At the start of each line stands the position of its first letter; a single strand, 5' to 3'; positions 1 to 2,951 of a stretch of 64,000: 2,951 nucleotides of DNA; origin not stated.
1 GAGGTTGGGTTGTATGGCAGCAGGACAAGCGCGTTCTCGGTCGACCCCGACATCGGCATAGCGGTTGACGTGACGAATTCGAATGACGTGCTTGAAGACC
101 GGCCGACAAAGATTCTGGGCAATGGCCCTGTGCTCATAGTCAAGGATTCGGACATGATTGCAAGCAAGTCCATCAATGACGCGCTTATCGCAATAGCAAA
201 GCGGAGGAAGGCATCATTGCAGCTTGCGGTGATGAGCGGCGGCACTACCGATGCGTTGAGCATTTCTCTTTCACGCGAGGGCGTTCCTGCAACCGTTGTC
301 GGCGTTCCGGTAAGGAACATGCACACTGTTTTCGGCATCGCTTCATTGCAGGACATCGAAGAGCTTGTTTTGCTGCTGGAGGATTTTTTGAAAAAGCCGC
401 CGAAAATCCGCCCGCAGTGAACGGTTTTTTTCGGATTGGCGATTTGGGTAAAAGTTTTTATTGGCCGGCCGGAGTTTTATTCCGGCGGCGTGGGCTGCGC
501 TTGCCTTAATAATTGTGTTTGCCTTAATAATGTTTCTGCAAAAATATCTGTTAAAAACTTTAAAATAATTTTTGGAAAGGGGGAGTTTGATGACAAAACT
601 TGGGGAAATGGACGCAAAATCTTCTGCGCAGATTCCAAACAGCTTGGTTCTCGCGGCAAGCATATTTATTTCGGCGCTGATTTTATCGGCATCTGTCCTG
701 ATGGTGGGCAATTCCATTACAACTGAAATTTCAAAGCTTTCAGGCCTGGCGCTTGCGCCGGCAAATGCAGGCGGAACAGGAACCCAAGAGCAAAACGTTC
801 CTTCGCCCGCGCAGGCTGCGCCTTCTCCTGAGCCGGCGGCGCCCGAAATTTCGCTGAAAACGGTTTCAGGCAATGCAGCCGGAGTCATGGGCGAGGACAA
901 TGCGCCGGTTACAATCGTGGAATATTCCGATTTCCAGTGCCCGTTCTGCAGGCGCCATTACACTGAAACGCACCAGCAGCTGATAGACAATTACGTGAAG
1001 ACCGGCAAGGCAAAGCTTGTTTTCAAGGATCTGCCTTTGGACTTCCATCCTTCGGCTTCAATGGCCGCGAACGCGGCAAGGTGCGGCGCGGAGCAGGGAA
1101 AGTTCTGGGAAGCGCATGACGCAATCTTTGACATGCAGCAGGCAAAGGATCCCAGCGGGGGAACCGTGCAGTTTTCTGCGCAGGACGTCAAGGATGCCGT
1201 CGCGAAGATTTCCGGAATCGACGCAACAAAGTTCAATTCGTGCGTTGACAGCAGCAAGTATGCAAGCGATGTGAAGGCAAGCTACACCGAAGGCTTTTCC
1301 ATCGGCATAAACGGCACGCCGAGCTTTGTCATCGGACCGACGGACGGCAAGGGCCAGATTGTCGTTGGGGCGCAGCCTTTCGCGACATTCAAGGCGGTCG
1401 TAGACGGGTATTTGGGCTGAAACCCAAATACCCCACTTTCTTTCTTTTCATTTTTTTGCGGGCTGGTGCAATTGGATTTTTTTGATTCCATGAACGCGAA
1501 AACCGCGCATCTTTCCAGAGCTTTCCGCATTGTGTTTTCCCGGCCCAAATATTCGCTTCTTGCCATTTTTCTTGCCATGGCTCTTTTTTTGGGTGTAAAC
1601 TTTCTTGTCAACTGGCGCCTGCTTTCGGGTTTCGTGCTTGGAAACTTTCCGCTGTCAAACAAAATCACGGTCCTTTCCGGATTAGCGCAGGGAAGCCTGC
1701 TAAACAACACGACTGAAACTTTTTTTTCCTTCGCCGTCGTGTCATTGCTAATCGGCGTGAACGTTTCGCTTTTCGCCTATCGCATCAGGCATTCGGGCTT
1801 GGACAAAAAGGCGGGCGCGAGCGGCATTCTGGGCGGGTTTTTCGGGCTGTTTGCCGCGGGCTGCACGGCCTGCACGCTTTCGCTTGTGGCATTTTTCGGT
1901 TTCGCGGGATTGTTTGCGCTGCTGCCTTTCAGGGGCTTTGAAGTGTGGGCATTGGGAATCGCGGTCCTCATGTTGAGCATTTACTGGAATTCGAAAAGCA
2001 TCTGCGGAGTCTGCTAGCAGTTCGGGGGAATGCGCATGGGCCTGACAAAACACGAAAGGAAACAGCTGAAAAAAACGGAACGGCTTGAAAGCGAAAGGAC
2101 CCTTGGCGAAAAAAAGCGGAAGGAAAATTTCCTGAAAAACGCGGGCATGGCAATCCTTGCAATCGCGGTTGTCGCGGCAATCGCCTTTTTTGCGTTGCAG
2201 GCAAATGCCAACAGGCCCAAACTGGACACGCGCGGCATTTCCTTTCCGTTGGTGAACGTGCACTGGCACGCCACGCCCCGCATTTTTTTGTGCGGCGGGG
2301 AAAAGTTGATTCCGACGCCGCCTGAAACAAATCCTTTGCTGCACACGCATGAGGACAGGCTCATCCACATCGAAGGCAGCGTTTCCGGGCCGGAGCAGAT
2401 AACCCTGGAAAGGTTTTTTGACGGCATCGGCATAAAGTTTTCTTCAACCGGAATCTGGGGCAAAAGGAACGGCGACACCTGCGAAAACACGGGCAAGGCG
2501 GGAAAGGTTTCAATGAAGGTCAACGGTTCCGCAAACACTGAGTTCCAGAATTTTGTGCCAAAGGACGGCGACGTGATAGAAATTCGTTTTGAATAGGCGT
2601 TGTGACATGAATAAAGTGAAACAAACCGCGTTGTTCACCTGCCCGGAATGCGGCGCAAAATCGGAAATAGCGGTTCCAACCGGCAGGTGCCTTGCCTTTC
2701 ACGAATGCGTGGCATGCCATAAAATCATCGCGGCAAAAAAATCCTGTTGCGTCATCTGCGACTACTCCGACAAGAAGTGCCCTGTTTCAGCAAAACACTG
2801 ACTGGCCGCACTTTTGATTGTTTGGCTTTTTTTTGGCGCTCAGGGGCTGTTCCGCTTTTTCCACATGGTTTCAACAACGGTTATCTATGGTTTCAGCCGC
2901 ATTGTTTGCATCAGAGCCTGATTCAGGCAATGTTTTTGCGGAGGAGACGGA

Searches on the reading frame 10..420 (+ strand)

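Call 9: search_protein_families(library=pfam, proteins=[window:10-420:+], max_evalue=0.01)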
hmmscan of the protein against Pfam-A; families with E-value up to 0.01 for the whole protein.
window:10-420:+ (136 aa): 2 families
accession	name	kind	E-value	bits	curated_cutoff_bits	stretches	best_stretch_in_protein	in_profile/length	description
PF05343.19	Peptidase_M42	-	5.9e-30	104.8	23.2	1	2-120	171-290/292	M42 glutamyl aminopeptidase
PF02127.20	Peptidase_M18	-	6.8e-06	25.6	24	1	26-126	327-431/432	Aminopeptidase I zinc metalloprotease (M18)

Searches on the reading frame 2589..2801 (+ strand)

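Call 11: search_protein_families(library=pfam, proteins=[window:2589-2801:+], max_evalue=0.01)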
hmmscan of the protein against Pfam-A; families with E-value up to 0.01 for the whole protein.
window:2589-2801:+ (70 aa): 1 family
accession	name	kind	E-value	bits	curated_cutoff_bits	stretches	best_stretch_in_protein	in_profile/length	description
PF23455.1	DUF7129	-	0.0045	17.1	30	0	4-30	16-43/45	Domain of unknown function (DUF7129)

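Call 68: search_protein_families(library=ncbifam, proteins=[window:2589-2801:+], max_evalue=0.01)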
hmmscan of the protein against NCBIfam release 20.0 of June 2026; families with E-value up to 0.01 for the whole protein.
window:2589-2801:+ (70 aa): 2 families
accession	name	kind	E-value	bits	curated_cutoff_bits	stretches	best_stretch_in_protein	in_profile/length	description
NF041374.1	GDCCVxC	domain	4.6e-14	52.4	40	1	16-67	3-55/58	GDCCVxC domain-containing (seleno)protein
NF033497.1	rubre_like_arch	subfamily_domain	0.00082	19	32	0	5-23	6-24/34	rubrerythrin-like domain-containing protein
